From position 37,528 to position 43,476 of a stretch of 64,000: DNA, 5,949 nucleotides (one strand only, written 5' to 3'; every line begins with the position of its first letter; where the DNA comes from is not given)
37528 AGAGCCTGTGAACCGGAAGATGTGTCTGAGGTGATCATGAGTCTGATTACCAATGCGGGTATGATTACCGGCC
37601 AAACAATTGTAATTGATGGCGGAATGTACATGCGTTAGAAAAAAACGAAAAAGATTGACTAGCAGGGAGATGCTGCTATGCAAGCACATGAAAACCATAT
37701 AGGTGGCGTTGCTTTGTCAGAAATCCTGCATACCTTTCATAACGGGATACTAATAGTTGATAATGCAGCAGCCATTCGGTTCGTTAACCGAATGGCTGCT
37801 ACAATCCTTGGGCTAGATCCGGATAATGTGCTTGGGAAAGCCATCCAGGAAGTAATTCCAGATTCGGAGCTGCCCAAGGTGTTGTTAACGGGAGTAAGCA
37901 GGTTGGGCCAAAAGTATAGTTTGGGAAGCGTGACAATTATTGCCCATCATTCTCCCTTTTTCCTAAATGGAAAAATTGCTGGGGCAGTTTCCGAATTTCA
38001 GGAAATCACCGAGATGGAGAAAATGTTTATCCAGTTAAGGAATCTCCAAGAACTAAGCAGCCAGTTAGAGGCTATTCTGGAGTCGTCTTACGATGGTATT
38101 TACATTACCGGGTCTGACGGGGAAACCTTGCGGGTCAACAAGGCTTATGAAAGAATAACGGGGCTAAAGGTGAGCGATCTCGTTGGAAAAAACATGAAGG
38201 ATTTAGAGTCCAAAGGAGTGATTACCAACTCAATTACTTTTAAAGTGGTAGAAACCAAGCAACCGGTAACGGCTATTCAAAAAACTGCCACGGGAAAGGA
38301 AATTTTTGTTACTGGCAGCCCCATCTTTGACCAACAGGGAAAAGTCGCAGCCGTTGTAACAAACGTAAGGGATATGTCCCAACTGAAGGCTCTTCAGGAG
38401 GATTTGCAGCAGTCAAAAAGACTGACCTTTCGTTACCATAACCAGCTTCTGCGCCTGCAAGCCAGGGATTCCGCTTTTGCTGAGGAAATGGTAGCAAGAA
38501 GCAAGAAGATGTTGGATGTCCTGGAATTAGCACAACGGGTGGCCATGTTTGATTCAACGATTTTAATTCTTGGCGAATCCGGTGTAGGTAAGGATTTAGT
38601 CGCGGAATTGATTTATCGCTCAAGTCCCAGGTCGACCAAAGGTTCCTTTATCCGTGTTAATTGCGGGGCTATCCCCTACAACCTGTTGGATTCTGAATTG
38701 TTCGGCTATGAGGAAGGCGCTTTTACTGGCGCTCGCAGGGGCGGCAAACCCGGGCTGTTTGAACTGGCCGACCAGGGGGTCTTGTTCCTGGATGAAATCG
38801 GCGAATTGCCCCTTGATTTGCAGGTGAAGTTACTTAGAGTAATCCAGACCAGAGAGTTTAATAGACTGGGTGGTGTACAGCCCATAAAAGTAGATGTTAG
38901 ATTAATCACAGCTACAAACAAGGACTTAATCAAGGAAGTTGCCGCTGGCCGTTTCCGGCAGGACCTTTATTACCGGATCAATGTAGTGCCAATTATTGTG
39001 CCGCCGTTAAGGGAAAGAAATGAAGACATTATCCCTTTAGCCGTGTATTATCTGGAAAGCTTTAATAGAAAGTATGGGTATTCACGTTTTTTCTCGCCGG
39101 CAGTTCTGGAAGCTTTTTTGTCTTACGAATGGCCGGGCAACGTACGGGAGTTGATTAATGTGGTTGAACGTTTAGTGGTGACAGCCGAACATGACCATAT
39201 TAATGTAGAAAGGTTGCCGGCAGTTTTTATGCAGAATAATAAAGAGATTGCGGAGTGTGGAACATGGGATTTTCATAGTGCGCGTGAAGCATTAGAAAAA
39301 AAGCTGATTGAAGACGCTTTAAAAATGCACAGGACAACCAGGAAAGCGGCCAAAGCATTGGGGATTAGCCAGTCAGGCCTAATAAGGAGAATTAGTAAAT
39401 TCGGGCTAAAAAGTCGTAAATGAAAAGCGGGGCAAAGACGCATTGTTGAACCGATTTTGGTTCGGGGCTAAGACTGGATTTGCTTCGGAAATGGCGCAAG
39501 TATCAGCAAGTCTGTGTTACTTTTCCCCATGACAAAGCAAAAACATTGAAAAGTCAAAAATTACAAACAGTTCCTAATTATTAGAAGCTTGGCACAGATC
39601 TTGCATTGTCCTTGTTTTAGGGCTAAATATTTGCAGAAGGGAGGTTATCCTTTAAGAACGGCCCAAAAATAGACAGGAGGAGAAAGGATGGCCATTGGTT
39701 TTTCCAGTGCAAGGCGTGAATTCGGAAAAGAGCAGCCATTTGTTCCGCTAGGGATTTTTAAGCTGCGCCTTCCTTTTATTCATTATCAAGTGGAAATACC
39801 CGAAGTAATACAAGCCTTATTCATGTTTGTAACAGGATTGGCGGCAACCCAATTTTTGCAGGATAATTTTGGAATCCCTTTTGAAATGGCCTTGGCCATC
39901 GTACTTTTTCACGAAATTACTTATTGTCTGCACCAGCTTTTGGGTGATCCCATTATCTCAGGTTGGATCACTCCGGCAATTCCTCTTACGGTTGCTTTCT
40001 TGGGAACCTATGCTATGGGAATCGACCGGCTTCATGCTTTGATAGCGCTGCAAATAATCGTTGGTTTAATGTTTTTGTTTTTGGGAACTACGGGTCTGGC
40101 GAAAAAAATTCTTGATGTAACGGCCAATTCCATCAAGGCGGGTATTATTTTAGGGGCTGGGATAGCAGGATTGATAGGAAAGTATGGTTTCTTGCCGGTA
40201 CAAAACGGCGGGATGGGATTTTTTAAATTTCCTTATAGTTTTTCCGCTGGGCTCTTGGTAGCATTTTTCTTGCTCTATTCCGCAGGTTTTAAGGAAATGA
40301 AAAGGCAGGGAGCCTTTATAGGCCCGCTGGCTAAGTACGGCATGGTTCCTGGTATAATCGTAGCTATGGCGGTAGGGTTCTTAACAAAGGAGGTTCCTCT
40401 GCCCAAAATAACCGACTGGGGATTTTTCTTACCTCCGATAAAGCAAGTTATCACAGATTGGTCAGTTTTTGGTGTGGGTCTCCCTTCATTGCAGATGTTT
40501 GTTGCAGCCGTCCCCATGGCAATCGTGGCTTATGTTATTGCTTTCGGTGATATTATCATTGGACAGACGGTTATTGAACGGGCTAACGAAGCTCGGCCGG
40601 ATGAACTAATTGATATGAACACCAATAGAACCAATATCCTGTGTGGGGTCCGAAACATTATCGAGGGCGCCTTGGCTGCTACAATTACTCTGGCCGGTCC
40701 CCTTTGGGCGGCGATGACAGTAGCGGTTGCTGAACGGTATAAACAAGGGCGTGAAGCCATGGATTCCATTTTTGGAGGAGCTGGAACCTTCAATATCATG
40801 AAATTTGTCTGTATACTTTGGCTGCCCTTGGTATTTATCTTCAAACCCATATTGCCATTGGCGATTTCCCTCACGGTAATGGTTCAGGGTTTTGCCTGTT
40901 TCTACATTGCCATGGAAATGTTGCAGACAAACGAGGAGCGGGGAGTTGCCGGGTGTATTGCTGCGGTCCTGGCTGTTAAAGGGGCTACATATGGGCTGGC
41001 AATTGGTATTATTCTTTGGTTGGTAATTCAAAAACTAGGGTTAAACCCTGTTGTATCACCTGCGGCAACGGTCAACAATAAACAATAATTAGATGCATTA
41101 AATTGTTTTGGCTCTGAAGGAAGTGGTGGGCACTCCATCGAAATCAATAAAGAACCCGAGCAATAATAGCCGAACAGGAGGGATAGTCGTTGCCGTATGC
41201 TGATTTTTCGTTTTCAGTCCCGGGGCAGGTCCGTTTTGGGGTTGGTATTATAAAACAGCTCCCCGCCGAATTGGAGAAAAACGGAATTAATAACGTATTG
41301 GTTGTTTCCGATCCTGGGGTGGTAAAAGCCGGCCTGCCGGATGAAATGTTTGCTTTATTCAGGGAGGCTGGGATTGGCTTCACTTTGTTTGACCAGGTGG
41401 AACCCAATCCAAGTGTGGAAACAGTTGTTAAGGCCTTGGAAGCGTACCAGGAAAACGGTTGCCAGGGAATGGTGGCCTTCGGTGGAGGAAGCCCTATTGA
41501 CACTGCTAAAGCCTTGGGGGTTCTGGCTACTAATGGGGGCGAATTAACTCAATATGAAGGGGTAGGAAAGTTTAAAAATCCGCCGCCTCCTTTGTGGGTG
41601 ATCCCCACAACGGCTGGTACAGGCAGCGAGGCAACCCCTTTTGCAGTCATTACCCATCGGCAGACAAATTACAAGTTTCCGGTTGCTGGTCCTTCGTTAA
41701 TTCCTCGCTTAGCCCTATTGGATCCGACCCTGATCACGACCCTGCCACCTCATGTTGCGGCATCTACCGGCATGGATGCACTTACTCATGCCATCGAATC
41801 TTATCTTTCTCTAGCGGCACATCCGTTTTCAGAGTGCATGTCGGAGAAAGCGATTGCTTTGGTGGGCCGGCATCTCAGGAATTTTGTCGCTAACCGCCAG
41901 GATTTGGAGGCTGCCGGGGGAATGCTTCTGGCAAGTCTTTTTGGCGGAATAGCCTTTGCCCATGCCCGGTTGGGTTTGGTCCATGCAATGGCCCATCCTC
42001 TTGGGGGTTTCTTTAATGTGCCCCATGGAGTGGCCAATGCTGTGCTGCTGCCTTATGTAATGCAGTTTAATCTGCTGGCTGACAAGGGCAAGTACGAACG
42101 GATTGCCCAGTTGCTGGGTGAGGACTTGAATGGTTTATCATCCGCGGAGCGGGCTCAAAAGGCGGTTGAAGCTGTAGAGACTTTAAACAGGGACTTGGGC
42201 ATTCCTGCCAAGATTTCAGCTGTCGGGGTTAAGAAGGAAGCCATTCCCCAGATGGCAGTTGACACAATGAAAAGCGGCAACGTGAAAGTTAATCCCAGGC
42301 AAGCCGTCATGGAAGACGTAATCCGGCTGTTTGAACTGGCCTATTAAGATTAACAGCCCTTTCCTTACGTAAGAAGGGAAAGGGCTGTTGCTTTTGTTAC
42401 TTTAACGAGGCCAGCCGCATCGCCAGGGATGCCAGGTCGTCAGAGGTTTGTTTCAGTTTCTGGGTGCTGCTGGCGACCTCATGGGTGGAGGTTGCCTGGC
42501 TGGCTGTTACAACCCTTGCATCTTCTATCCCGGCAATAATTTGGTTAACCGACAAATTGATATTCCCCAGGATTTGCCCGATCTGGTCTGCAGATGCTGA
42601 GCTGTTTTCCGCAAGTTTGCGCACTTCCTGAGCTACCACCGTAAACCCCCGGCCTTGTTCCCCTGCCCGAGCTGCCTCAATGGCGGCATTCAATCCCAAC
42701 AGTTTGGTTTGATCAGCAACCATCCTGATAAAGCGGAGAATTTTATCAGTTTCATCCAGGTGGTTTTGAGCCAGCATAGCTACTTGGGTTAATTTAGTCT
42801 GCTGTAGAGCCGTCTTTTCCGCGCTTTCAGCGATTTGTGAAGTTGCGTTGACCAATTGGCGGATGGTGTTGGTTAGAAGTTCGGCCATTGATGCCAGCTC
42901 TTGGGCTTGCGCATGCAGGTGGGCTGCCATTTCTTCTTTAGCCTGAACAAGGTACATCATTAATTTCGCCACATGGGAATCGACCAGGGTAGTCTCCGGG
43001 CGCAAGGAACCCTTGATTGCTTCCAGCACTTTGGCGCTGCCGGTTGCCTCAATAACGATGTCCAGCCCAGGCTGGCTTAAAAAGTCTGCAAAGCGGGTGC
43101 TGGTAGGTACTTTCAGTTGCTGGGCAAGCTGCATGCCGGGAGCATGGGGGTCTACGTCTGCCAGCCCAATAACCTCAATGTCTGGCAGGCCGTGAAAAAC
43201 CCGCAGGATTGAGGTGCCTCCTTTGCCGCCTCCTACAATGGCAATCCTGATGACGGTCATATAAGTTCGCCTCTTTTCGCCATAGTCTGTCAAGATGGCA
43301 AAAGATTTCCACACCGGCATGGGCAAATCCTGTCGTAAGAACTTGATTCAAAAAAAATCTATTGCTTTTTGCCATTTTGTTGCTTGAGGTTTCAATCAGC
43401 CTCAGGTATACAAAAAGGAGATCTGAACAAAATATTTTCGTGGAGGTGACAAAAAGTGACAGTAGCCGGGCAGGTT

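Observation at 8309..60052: Dispersed modular hairpin-repeat family (MITE/PATE-like), seven loci in 64 kb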

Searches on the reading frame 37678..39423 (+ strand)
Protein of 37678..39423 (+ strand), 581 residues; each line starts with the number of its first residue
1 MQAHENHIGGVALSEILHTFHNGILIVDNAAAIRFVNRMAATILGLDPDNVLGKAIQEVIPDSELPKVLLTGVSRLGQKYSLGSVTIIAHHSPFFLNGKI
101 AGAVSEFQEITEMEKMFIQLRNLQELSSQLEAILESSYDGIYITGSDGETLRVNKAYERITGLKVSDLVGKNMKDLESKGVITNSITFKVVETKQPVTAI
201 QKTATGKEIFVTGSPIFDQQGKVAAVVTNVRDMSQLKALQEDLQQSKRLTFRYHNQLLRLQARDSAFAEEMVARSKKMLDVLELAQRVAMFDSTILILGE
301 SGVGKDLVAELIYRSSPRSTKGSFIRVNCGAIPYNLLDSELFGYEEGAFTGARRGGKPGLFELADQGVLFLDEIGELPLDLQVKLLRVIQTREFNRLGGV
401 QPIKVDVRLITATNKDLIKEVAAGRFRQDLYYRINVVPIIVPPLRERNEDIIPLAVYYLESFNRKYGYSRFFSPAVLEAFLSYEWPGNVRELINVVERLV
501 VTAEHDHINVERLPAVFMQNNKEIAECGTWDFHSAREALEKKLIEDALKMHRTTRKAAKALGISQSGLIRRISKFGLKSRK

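Call 16: search_protein_families(library=pfam, proteins=[window:37678-39423:+])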
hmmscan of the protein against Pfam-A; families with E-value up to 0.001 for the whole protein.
window:37678-39423:+ (581 aa): 12 families
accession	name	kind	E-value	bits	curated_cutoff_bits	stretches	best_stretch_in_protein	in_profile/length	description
PF00158.32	Sigma54_activat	-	1.6e-67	226.9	20.2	1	272-439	2-167/168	Sigma-54 interaction domain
PF25601.1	AAA_lid_14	-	5.8e-22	77.7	27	1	445-523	1-80/87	AAA+ ATPase lid domain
PF00989.32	PAS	-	6.3e-22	78.2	22.6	2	129-233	2-113/113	PAS fold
PF13426.13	PAS_9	-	2.3e-16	60.4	27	1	139-235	2-103/103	PAS domain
PF14532.12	Sigma54_activ_2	-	4e-15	56.7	25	1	274-444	3-138/138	Sigma-54 interaction domain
PF08448.16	PAS_4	-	1.2e-13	51.6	23.1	1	134-237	1-109/110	PAS fold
PF13188.13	PAS_8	-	3e-13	49.6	21.8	2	129-173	2-43/65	PAS domain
PF18024.7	HTH_50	-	8e-11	41.9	27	1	537-577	9-49/50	Helix-turn-helix domain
PF02954.25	HTH_8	-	2e-06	27.9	22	1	536-575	2-42/42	Bacterial regulatory protein, Fis family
PF07728.20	AAA_5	-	0.00011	22.7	22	0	295-415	2-123/139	AAA domain (dynein-related subfamily)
PF01078.27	Mg_chelatase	-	0.00035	20.5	20.3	0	348-381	89-122/207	Magnesium chelatase, subunit ChlI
PF00004.35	AAA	-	0.00071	20.5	21.2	0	295-430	1-127/131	ATPase family associated with various cellular activities (AAA)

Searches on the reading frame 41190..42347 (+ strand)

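Call 37: search_protein_families(library=pfam, max_evalue=0.00001, proteins=[window:41190-42347:+])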
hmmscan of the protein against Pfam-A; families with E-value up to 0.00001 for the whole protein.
window:41190-42347:+ (385 aa): 3 families
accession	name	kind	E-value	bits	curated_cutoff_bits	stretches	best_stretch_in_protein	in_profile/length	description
PF25137.1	ADH_Fe_C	-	3.7e-59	200.1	27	1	191-385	2-194/194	Fe-containing alcohol dehydrogenase family, C-terminal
PF00465.25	Fe-ADH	-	2.3e-52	177.4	31.3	1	11-179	1-168/168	Iron-containing alcohol dehydrogenase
PF13685.12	Fe-ADH_2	-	9.9e-11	42.3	28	1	16-111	2-95/149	Iron-containing alcohol dehydrogenase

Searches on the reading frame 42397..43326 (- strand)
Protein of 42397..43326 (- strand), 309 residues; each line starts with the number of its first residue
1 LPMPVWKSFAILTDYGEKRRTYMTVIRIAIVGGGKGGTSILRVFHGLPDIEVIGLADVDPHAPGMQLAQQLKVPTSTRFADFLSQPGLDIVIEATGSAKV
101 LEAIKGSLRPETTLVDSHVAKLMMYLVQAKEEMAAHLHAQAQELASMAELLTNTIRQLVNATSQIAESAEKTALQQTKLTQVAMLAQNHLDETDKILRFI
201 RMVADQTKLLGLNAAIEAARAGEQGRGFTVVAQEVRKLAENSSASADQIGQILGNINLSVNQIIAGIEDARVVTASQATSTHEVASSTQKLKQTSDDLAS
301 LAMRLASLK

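Call 37: search_protein_families(library=pfam, max_evalue=0.00001, proteins=[window:42397-43326:-])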
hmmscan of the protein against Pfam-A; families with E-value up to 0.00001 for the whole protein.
window:42397-43326:- (309 aa): 1 family
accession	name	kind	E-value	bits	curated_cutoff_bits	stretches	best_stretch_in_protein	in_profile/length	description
PF00015.26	MCPsignal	-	2.9e-26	92.8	34.6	1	148-302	11-141/172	Methyl-accepting chemotaxis protein (MCP) signalling domain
